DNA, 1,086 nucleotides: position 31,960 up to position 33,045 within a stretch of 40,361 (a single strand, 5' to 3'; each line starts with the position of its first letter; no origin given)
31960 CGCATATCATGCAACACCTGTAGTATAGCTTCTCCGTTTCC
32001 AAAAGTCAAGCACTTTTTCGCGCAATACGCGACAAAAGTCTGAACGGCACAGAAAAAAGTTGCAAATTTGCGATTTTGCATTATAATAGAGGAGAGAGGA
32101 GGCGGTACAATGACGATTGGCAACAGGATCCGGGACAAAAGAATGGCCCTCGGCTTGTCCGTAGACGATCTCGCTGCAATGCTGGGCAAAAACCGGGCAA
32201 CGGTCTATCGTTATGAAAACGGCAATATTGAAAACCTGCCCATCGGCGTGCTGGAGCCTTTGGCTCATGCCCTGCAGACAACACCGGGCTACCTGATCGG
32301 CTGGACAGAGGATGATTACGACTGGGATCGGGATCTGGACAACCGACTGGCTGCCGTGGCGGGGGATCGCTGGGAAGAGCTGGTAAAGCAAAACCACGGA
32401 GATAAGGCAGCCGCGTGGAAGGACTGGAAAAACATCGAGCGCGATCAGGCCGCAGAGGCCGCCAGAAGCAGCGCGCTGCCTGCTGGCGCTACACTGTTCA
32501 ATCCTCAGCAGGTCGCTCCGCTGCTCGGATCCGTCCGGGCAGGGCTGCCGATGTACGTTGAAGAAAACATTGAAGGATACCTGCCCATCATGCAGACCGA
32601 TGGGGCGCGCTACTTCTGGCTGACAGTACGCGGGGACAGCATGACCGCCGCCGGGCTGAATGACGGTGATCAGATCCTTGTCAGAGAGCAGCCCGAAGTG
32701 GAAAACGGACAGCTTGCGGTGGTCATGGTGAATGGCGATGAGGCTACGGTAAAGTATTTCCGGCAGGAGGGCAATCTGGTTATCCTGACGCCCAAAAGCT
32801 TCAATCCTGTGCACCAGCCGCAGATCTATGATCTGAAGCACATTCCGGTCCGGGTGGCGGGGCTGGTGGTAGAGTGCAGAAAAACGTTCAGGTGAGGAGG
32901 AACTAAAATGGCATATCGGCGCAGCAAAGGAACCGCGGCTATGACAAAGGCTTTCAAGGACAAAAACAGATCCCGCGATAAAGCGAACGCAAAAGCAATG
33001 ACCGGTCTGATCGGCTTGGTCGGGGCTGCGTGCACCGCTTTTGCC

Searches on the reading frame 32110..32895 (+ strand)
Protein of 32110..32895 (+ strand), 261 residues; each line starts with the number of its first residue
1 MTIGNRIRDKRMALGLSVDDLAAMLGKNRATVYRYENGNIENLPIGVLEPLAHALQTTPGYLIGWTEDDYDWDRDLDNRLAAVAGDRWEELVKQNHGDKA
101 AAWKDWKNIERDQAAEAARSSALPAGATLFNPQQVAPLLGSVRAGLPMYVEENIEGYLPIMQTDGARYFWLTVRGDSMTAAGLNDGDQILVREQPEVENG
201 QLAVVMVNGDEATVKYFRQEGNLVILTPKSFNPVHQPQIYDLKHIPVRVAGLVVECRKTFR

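Call 87: search_protein_families(library=pfam, proteins=[window:32110-32895:+], max_evalue=0.1)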
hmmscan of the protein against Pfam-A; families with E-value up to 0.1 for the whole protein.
window:32110-32895:+ (261 aa): 13 families
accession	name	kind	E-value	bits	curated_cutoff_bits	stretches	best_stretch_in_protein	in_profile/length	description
PF00717.28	Peptidase_S24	-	2.4e-24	85.7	23.3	1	137-249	1-111/116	Peptidase S24-like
PF01381.28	HTH_3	-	1.3e-10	41.5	23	1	7-62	1-55/55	Helix-turn-helix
PF13560.12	HTH_31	-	1.3e-08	35.5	27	1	3-59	2-58/64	Helix-turn-helix domain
PF13443.12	HTH_26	-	8e-08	32.9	22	1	15-68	10-63/63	Cro/C1-type HTH DNA-binding domain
PF12844.13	HTH_19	-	0.0001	22.5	30.2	1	4-63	1-59/64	Helix-turn-helix domain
PF13384.12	HTH_23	-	0.0027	17.9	24.6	1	14-38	15-44/50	Homeodomain-like domain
PF06056.18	Terminase_5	-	0.0035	17.7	20.3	0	15-37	13-35/58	Putative ATPase subunit of terminase (gpP-like)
PF12728.13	HTH_17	-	0.011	16.4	27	1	16-35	2-21/51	Helix-turn-helix domain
PF20432.4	Xre-like-HTH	-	0.017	15.8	25.8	1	13-36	21-46/63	Antitoxin Xre-like helix-turn-helix domain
PF13413.12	HTH_25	-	0.029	14.6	24.6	1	7-45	2-40/62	Helix-turn-helix domain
PF13551.12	HTH_29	-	0.051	14.1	28.1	0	12-35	8-32/64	Winged helix-turn helix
PF13309.12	HTH_22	-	0.057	13.9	29.6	0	17-35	43-61/63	HTH domain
PF09339.16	HTH_IclR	-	0.092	13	22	0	15-35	18-38/52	IclR helix-turn-helix domain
